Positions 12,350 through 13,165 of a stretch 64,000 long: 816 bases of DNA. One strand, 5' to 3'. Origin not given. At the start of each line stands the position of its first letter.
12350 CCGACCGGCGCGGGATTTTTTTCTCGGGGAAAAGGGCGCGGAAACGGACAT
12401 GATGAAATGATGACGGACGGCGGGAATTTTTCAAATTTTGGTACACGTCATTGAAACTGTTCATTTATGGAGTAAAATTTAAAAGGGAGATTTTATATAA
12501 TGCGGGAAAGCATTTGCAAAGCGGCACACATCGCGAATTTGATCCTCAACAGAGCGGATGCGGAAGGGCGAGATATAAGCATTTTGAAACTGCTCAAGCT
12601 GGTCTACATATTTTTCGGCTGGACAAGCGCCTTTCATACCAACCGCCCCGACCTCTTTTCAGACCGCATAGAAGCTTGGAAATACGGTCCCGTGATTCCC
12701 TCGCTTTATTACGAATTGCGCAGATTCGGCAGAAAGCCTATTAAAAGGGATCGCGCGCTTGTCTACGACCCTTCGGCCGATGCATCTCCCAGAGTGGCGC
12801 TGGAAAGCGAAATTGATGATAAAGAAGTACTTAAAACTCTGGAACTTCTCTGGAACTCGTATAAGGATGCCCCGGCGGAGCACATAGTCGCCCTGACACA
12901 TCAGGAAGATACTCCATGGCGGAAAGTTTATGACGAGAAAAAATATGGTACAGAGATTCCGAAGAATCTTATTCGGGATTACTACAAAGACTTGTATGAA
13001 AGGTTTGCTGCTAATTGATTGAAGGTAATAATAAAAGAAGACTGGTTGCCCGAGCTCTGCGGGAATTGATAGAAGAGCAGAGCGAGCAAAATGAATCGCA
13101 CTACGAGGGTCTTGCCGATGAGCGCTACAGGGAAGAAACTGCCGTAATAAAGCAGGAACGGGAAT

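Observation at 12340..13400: Panacea-domain (DUF4065) antitoxin coupled to a small two-TM membrane protein: candidate PanA/PanT module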

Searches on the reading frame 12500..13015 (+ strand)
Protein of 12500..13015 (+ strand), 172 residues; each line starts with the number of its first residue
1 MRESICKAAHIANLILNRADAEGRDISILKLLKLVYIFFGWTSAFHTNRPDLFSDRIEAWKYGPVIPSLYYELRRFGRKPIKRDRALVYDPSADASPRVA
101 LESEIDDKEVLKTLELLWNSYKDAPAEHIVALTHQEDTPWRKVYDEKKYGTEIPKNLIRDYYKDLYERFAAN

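Call 4: search_protein_families(library=pfam, proteins=[window:12500-13015:+], max_evalue=0.1)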
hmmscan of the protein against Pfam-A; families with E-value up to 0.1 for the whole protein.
window:12500-13015:+ (172 aa): 1 family
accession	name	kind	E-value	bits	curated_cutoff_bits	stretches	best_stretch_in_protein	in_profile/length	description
PF13274.11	SocA_Panacea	-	6.9e-14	53.2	25.7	1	31-140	1-112/113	Antitoxin SocA-like, Panacea domain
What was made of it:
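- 12500..13018 (+): panA: 172-aa standalone Panacea-domain (DUF4065) protein, the putative antitoxin. Pfam PF13274 at 53.2 bits against a cutoff of 25.7, residues 31-140 (call 4).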

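Call 5: search_protein_families(library=padloc, proteins=[window:12500-13015:+], max_evalue=1)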
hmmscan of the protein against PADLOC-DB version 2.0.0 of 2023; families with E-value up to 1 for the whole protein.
window:12500-13015:+ (172 aa): 0 families
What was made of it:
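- PADLOC has no model that matches PanA (call 5).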

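Call 6: search_protein_families(library=ncbifam, proteins=[window:12500-13015:+], max_evalue=1)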
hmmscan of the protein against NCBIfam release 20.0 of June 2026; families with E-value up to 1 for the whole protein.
window:12500-13015:+ (172 aa): 1 family
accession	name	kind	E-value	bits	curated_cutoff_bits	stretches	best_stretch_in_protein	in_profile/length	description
NF047745.1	SocA_antitoxin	equivalog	1.4e-27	96.5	190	1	10-164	5-157/176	type VI toxin-antitoxin system SocA family antitoxin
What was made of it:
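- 12500..13018 (+): NCBIfam SocA_antitoxin at 96.5 bits, below the equivalog cutoff of 190 (call 6).
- On SocAB type VI TA: NCBIfam NF047745 scores 96.5 bits against a cutoff of 190 (call 6). The partner is a two-TM protein with no SocB or other curated match (calls 4, 6).
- The best NCBIfam match of ORF A is the SocA antitoxin model (1.4e-27, call 6). The score of 96.5 is far below the equivalog cutoff of 190 (call 6).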

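Call 7: search_protein_families(library=phrogs, proteins=[window:12500-13015:+], max_evalue=1)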
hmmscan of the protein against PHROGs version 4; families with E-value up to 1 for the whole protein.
window:12500-13015:+ (172 aa): 2 families
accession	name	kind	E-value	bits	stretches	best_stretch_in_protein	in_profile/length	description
phrog_1281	-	unknown function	1e-34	120.9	1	1-166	3-154/195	-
phrog_10390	-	unknown function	6.6e-27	95.8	1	7-168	150-297/299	-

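Call 9: find_homologous_proteins(query=window:12500-13015:+)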
Query window:12500-13015:+ (172 aa): 185 proteins with E <= 0.001 among 227 candidates; the best 120 are listed.
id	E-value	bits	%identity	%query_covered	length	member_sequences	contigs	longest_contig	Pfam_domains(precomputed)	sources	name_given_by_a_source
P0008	1.1e-107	376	97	100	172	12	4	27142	PF13274.12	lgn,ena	-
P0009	1.0e-94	333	86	100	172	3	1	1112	PF13274.12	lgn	-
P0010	1.4e-90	320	82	100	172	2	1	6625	PF13274.12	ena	-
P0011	8.3e-81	288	76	99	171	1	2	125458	PF13274.12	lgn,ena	-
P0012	3.2e-80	286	78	99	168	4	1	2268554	PF13274.12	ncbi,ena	-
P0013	6.6e-76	272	75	99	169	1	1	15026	PF13274.12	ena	-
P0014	3.1e-64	234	65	99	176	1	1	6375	PF13274.12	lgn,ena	-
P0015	5.8e-61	223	62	99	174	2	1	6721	PF13274.12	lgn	-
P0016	2.4e-59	218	60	97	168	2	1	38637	PF13274.12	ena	-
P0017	6.9e-57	210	60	97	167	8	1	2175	PF13274.12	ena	-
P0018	2.4e-56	208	62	95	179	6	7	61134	PF13274.12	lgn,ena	-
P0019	3.3e-56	208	60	95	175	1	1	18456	PF13274.12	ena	-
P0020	3.4e-56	208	62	95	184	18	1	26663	PF13274.12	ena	-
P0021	3.9e-54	201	57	97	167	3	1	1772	PF13274.12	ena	-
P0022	1.9e-53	199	60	92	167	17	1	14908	PF13274.12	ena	-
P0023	3.1e-53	198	61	92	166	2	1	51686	PF13274.12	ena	-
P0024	7.1e-53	197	60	95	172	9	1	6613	PF13274.12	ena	-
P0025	7.9e-52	194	58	93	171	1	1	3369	PF13274.12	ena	-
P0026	1.1e-50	190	60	93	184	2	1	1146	PF13274.12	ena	-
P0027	9.5e-49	184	55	95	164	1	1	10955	PF13274.12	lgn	-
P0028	6.5e-48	181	53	98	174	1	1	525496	PF13274.12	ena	-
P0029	1.3e-47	180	55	95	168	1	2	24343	PF13274.12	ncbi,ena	-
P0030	2.8e-47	179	52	95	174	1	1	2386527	PF13274.12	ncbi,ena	-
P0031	7.2e-47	178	51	95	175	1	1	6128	PF13274.12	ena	-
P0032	1.2e-46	177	53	95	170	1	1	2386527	PF13274.12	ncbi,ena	-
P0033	2.0e-45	173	51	93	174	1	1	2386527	PF13274.12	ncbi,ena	-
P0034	8.7e-44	168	52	92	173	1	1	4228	PF13274.12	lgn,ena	-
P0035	1.8e-35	141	48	92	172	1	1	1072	PF13274.12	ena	-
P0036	2.5e-34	137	47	90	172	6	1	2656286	PF13274.12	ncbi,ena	-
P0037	4.9e-32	129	36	94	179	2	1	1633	PF13274.12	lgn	-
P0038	1.1e-31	128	41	98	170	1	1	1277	PF13274.12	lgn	-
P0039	6.8e-28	116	43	92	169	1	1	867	PF13274.12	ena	-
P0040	6.1e-26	109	41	91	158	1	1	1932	PF13274.12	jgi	jgi:uncharacterized phage-associated protein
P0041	1.1e-25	109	42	92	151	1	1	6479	PF13274.12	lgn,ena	-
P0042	1.5e-25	108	41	90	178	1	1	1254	PF13274.12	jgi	jgi:uncharacterized phage-associated protein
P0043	4.6e-25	107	40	94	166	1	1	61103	PF13274.12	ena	-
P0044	9.7e-25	106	39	92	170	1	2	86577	PF13274.12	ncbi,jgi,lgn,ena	-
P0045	1.3e-24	105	42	92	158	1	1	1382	PF13274.12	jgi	jgi:uncharacterized phage-associated protein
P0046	2.3e-24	104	38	94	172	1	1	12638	PF13274.12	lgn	-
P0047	2.8e-24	104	45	80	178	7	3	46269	PF13274.12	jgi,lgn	jgi:uncharacterized phage-associated protein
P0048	3.3e-24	104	41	91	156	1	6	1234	PF13274.12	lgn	-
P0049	7.9e-24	103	41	94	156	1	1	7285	PF13274.12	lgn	-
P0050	8.9e-24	102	41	92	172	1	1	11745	PF13274.12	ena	-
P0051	2.5e-23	101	39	93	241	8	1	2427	PF13274.12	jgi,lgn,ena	-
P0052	4.1e-23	100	39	91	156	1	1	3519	PF13274.12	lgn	-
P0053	2.8e-22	98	65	43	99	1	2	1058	PF13274.12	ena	-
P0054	3.9e-22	97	41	77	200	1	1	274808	PF13274.12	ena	-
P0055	5.1e-22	97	36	92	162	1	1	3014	PF13274.12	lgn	-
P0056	6.5e-22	96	42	89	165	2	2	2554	PF13274.12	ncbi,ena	-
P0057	7.2e-22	96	43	95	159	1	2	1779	PF13274.12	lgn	-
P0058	7.6e-22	96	34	97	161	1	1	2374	PF13274.12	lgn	-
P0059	9.0e-22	96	39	93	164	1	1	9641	PF13274.12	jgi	jgi:uncharacterized phage-associated protein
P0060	9.4e-22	96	35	94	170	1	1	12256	PF13274.12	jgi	-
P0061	1.3e-21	95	40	90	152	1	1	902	PF13274.12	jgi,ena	-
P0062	1.5e-21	95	40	90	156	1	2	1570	PF13274.12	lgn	-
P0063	1.7e-21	95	38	79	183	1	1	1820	PF13274.12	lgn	-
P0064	1.7e-21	95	39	98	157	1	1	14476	PF13274.12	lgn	-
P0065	2.0e-21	95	39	92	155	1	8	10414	PF13274.12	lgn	-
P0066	2.1e-21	95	39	91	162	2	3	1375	PF13274.12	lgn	-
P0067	3.1e-21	94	40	81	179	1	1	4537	PF13274.12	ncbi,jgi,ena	jgi:uncharacterized phage-associated protein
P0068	3.2e-21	94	37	90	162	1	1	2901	PF13274.12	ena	-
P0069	3.4e-21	94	37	99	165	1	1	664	PF13274.12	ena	-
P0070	3.8e-21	94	33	92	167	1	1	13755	PF13274.12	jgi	jgi:uncharacterized phage-associated protein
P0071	5.5e-21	93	38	90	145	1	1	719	PF13274.12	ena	-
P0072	6.1e-21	93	41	90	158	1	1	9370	PF13274.12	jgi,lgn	jgi:uncharacterized phage-associated protein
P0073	6.4e-21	93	38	87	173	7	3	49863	PF13274.12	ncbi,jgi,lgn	jgi:uncharacterized phage-associated protein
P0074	7.2e-21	93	38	94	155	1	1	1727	PF13274.12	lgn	-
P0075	7.3e-21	93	41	92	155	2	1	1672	PF13274.12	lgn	-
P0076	8.5e-21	93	38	98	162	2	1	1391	PF13274.12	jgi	-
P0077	9.4e-21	93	37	94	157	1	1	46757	PF13274.12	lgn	-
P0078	9.6e-21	93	40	90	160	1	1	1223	PF13274.12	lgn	-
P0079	1.0e-20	93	38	93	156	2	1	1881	PF13274.12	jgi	-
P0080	1.1e-20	92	40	90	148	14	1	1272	PF13274.12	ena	-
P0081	1.3e-20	92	39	92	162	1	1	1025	PF13274.12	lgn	-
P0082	1.7e-20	92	39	92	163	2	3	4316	PF13274.12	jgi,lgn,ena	-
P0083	1.9e-20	92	35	89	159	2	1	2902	PF13274.12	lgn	-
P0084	1.9e-20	92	35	94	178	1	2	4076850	PF13274.12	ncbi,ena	-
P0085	2.7e-20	91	38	98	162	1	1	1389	PF13274.12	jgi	jgi:uncharacterized phage-associated protein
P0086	3.1e-20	91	39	92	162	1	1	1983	PF13274.12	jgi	jgi:uncharacterized phage-associated protein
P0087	4.4e-20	90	36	94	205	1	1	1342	PF13274.12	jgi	jgi:uncharacterized phage-associated protein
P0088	4.6e-20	90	36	93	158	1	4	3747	PF13274.12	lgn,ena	-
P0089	5.9e-20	90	40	95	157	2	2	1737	PF13274.12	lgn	-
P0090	6.3e-20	90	36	93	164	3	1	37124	PF13274.12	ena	-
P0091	1.2e-19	89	38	92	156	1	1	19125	PF13274.12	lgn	-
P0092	1.3e-19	89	39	88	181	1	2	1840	PF13274.12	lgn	-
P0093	1.3e-19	89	35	94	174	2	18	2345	PF13274.12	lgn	-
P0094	1.5e-19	89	39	88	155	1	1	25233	PF13274.12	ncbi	-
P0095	2.0e-19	88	36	94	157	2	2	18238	PF13274.12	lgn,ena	-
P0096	2.6e-19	88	36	92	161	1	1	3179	PF13274.12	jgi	-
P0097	3.7e-19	87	32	98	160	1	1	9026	PF13274.12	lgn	-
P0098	3.8e-19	87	37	89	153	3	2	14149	PF13274.12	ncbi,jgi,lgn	jgi:uncharacterized phage-associated protein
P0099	3.9e-19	87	37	92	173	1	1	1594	PF13274.12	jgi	jgi:uncharacterized phage-associated protein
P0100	4.2e-19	87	38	95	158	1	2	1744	PF13274.12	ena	-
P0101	4.5e-19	87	37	91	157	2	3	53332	PF13274.12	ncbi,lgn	ncbi:MAG: type II toxin-antitoxin system antitoxin SocA domain-containing protein [Pseudomonadota ba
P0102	4.8e-19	87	36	94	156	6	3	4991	PF13274.12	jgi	jgi:uncharacterized phage-associated protein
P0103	6.0e-19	87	35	90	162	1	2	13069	PF13274.12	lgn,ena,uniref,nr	uniref:Uncharacterized phage-associated protein n=1 Tax=Candidatus Kentrum sp. FW TaxID=2126338 RepI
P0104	8.9e-19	86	32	95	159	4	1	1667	PF13274.12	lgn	-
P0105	1.0e-18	86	39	77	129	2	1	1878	PF13274.12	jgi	jgi:uncharacterized phage-associated protein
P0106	1.2e-18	86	35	94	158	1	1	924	PF13274.12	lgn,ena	-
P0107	1.3e-18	86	34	92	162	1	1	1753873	PF13274.12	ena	-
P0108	1.6e-18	85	34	93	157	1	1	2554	PF13274.12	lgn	-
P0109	1.6e-18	85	42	84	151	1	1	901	PF13274.12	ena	-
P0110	1.9e-18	85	40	92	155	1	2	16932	PF13274.12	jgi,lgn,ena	-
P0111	2.6e-18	85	43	78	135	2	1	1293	PF13274.12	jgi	jgi:uncharacterized phage-associated protein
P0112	2.8e-18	85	36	90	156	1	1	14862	PF13274.12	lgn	-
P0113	3.2e-18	84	39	90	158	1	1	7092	PF13274.12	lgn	-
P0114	3.3e-18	84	36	92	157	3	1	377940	PF13274.12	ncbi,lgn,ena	-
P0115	3.3e-18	84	32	93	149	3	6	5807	PF13274.12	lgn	-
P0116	4.5e-18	84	35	91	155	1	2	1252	PF13274.12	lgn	-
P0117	4.6e-18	84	38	93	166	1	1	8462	PF13274.12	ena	-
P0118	4.8e-18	84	37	95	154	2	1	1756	PF13274.12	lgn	-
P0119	5.7e-18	84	37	90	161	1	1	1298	PF13274.12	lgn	-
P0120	7.2e-18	83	37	92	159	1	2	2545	PF13274.12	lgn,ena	-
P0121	7.8e-18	83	33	95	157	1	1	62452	PF13274.12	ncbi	-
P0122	1.6e-17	82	39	94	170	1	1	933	PF13274.12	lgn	-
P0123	1.6e-17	82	36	88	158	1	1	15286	PF13274.12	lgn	-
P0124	1.7e-17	82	37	92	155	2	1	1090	PF13274.12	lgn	-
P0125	1.9e-17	82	35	92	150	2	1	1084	PF13274.12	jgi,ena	-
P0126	2.2e-17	82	39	75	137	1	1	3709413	PF13274.12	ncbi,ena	-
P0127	2.4e-17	81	37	90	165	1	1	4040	PF13274.12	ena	-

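Call 14: find_encoding_contigs(protein=P0012, flank=4000, max_places=2)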
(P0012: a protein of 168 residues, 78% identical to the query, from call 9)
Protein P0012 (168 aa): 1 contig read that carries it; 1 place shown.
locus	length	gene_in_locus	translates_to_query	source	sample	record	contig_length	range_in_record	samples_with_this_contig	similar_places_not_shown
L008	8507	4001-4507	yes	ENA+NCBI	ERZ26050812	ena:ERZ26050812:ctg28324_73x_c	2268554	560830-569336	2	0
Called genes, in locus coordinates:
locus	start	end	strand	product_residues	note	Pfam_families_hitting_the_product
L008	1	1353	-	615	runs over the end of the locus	PF03255:ACCA, PF01039:Carboxyl_trans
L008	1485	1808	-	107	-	PF01521:Fe-S_biosyn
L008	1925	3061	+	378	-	PF00557:Peptidase_M24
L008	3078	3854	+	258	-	PF01503:PRA-PH (faint), PF03819:MazG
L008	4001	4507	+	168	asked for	PF13274:SocA_Panacea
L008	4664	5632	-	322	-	PF13936:HTH_38, PF00665:rve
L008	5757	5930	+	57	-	-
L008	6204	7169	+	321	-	PF13505:OMP_b-brl, PF01617:Surface_Ag_2 (faint)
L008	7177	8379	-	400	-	PF01676:Metalloenzyme, PF10143:PhosphMutase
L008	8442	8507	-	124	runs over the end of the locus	PF09996:DUF2237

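Call 15: find_encoding_contigs(protein=P0030, flank=3000, max_places=2)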
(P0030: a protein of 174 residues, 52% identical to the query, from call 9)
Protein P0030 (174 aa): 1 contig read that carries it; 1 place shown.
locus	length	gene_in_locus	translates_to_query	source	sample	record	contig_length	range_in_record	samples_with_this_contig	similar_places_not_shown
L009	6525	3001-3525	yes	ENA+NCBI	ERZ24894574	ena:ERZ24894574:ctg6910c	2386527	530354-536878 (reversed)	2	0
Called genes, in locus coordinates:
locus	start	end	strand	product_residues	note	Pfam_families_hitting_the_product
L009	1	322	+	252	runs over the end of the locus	PF13742:tRNA_anti_2 (faint), PF01336:tRNA_anti-codon (faint)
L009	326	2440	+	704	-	PF01970:TctA, PF00565:SNase, PF05901:Excalibur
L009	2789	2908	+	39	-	-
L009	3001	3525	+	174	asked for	PF13274:SocA_Panacea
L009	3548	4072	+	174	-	PF13274:SocA_Panacea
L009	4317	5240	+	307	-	PF13580:SIS_2, PF22198:GKRP_SIS_2 (weak), PF22645:GKRP_SIS_N, PF01380:SIS (faint)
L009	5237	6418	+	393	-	PF03702:AnmK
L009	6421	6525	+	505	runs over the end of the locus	PF00933:Glyco_hydro_3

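Call 16: find_encoding_contigs(protein=P0032, flank=3000, max_places=2)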
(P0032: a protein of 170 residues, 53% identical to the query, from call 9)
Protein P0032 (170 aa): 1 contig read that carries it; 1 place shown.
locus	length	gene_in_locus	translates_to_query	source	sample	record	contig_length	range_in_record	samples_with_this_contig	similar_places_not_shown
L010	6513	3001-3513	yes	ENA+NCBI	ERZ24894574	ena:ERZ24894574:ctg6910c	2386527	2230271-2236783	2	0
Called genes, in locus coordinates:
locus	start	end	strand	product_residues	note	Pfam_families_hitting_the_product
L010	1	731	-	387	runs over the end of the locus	PF07396:Porin_O_P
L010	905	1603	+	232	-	PF00072:Response_reg, PF00486:Trans_reg_C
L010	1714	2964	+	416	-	PF00989:PAS (weak), PF00512:HisKA, PF02518:HATPase_c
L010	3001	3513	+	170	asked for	PF13274:SocA_Panacea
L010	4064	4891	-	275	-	PF01435:Peptidase_M48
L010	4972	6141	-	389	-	PF00155:Aminotran_1_2, PF00266:Aminotran_5 (weak)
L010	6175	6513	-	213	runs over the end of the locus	PF13022:HTH_Tnp_1_2 (weak), PF00440:TetR_N, PF17932:TetR_C_24, PF17935:TetR_C_27 (weak)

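Call 17: find_encoding_contigs(protein=P0033, flank=3000, max_places=2)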
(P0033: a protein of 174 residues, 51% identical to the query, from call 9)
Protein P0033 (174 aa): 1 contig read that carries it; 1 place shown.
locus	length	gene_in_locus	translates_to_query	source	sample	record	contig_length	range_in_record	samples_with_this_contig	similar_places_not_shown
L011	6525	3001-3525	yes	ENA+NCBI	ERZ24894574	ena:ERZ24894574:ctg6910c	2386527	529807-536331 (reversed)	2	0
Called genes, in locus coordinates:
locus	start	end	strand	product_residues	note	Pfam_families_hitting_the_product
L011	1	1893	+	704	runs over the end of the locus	PF01970:TctA, PF00565:SNase, PF05901:Excalibur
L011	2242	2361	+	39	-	-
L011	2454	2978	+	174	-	PF13274:SocA_Panacea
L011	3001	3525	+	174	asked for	PF13274:SocA_Panacea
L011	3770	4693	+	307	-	PF13580:SIS_2, PF22198:GKRP_SIS_2 (weak), PF22645:GKRP_SIS_N, PF01380:SIS (faint)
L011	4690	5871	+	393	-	PF03702:AnmK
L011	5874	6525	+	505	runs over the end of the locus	PF00933:Glyco_hydro_3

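Call 43: search_solved_structures(query=window:12500-13015:+, max_evalue=1, show_alignments=1)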
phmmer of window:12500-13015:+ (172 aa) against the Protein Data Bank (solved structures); distinct sequences matched with E-value up to 1: 2.
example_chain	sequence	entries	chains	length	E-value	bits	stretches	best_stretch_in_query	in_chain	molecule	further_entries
9az3_G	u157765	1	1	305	0.27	14.5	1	44-72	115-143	Laminin subunit gamma-1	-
8dmk_G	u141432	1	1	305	0.28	14.4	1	44-72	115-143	Laminin subunit gamma-1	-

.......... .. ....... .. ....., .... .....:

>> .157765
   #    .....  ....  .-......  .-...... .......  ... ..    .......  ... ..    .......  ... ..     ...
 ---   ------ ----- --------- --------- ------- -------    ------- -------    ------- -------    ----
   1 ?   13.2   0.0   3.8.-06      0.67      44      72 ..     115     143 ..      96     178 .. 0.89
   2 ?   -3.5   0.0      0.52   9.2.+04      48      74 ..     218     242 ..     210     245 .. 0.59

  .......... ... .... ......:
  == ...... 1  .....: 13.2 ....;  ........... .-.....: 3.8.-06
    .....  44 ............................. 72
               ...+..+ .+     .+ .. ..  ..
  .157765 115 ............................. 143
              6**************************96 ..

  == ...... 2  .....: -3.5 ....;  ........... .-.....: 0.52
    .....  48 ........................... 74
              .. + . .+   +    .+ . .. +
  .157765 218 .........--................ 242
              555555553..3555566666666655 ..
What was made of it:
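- Tried and rejected: PanA against PDB sequences gave no relative (call 43).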
